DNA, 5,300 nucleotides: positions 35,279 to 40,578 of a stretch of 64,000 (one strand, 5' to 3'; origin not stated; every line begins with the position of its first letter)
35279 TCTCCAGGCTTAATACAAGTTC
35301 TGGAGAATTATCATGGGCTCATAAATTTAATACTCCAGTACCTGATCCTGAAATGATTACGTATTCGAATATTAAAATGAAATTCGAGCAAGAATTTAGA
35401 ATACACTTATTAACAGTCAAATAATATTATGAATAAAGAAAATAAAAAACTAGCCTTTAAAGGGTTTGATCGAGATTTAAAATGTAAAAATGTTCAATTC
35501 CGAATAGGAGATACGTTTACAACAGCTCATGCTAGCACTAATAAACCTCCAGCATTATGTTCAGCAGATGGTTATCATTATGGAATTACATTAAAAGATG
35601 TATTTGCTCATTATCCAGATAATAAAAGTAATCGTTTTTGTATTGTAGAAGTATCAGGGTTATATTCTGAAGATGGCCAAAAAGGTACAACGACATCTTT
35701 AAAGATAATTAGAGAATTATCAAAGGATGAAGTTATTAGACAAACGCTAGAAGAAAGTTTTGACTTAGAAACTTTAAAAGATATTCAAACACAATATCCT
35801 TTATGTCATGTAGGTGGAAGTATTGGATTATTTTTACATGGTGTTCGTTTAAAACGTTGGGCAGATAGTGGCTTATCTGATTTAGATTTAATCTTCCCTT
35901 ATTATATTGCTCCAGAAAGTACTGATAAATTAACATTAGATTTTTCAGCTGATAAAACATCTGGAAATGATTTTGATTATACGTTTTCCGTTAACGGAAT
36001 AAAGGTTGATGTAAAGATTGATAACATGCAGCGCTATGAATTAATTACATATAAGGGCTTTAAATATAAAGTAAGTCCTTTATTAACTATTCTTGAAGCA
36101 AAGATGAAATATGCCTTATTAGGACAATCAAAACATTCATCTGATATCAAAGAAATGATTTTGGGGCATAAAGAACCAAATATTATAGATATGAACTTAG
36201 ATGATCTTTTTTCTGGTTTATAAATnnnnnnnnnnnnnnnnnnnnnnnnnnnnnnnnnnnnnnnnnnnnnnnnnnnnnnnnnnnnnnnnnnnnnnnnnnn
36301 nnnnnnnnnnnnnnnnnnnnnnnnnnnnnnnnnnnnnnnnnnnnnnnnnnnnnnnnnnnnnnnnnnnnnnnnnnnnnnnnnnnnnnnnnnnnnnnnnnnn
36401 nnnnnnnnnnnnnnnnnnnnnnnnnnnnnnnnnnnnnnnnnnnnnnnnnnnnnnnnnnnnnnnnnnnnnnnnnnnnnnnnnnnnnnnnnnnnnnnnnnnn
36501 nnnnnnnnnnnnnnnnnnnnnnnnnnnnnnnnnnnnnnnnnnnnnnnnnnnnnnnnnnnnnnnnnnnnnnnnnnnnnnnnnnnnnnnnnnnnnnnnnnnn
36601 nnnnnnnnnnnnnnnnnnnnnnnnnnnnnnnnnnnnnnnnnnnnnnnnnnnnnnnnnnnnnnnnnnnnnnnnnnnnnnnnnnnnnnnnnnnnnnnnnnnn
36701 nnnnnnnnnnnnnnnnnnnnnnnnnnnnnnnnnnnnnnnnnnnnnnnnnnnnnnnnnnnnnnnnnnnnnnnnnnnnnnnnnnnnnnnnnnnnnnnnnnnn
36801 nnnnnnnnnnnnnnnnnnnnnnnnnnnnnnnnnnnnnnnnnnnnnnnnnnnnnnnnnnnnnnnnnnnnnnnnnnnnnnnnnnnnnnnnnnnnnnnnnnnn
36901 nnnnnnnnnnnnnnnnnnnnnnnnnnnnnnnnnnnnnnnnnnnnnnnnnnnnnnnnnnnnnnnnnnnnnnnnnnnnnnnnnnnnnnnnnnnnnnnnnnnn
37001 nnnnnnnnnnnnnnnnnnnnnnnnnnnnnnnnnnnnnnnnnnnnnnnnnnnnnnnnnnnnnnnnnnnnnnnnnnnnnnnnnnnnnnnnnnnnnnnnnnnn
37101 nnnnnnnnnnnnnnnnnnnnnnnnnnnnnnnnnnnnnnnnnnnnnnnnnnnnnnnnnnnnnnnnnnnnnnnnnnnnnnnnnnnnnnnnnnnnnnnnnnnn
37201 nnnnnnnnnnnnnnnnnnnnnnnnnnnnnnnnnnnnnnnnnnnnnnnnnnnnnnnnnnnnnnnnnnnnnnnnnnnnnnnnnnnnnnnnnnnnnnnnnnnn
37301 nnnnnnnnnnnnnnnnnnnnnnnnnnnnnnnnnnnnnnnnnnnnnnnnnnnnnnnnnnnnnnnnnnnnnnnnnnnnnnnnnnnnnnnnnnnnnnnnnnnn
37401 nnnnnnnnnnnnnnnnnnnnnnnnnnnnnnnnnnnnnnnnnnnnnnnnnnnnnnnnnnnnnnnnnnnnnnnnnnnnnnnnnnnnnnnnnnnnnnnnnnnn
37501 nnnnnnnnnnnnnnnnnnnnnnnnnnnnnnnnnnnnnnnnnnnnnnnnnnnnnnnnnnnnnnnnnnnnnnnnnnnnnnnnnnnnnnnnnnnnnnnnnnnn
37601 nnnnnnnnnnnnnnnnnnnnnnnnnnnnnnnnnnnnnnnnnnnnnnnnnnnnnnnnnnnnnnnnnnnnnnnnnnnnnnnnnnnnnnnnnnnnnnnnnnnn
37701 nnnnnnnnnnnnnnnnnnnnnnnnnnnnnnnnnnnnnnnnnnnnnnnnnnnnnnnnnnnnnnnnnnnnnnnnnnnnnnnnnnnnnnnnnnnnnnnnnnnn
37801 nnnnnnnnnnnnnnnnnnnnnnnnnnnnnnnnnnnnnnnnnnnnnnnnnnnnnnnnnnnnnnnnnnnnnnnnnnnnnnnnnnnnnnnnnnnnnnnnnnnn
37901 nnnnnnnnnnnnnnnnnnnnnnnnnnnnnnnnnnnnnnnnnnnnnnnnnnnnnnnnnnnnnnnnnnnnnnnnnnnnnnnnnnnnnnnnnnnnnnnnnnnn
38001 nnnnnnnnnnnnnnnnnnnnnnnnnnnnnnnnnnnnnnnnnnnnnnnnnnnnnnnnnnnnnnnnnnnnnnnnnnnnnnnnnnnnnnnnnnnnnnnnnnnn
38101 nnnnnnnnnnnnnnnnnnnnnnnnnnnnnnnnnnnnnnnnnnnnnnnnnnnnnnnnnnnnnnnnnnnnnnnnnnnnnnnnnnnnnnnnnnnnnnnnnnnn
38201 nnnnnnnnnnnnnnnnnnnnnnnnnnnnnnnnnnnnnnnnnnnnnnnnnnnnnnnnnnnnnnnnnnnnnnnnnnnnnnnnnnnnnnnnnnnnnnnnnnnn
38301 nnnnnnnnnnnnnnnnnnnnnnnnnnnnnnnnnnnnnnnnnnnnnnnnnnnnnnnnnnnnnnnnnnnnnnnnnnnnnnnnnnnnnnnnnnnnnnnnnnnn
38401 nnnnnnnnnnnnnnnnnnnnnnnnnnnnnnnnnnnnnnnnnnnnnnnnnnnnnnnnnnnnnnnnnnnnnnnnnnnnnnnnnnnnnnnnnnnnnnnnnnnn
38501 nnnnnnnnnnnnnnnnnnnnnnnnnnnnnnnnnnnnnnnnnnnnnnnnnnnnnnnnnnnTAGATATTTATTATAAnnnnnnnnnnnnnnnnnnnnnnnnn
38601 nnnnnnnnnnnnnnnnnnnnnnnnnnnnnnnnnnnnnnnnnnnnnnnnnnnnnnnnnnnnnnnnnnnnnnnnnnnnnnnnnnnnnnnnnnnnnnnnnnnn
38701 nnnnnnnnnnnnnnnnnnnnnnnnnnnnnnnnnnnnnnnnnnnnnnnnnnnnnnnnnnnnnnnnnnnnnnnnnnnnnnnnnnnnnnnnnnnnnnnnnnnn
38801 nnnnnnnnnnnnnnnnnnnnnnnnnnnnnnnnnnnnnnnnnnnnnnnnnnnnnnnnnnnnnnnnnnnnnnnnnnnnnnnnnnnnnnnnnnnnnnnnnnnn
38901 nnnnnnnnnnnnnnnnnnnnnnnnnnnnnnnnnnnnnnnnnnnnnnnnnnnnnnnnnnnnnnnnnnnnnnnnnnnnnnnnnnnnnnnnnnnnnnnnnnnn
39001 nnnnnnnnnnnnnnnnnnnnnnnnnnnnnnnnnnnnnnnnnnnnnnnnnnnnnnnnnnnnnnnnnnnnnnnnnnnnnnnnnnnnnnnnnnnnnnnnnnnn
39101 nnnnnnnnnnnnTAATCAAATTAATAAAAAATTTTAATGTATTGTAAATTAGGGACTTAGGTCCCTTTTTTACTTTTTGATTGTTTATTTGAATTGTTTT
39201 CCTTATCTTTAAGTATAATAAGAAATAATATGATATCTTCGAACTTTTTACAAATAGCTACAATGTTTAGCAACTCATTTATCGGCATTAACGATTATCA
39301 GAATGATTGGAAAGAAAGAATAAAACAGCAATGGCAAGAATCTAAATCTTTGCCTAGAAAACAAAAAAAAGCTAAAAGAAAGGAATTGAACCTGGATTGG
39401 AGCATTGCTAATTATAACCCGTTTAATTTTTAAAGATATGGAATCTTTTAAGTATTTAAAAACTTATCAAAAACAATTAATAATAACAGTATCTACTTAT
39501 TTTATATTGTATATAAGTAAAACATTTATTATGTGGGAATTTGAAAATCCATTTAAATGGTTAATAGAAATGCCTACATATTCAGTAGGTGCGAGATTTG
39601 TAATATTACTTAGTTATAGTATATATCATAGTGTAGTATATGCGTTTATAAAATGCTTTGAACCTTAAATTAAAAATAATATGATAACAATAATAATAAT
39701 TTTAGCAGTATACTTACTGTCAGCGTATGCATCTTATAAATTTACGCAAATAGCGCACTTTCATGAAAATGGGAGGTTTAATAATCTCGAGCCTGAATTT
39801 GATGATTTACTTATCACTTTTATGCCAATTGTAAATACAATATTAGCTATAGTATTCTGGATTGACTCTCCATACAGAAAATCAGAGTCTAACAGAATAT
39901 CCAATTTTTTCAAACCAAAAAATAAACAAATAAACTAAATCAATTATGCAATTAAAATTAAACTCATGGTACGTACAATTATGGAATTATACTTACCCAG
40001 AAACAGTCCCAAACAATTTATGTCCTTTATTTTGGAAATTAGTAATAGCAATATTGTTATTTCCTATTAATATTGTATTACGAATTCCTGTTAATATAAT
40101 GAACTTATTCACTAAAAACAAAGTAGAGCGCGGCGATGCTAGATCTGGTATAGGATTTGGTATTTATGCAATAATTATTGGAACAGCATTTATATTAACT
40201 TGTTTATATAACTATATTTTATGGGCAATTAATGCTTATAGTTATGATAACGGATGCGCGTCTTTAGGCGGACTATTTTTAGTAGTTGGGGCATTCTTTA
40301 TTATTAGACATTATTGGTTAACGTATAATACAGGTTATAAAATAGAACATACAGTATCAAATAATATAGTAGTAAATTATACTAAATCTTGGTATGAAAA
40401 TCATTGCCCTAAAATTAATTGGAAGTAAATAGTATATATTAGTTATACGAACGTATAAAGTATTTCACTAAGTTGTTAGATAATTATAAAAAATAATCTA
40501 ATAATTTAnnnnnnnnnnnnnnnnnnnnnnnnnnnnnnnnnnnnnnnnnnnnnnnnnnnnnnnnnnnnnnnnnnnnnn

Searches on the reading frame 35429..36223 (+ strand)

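Call 44: search_protein_families(library=phrogs, proteins=[window:35429-36223:+], max_evalue=0.001)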
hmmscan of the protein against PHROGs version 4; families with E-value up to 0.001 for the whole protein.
window:35429-36223:+ (264 aa): 4 families
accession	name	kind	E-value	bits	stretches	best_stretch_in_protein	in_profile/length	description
phrog_33731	-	unknown function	1e-29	105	1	43-244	51-259/266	-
phrog_4433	-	unknown function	1.2e-13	52.1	1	5-108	11-110/312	-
phrog_14105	-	unknown function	1.5e-10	41.6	1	9-104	12-101/297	-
phrog_9215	-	unknown function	1.7e-07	32.2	1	10-124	69-184/268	-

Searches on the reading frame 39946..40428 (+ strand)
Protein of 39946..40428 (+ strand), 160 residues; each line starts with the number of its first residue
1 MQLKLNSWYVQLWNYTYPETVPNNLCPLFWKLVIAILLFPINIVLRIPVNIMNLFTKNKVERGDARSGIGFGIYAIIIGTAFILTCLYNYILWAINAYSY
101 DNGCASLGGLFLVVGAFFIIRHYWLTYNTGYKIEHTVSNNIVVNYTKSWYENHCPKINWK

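Call 44: search_protein_families(library=phrogs, proteins=[window:39946-40428:+], max_evalue=0.001)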
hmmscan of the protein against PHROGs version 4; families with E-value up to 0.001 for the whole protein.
window:39946-40428:+ (160 aa): 1 family
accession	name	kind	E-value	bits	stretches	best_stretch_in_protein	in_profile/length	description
phrog_944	-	moron, auxiliary metabolic gene and host takeover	9.8e-09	36.2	1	1-160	85-228/235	membrane protein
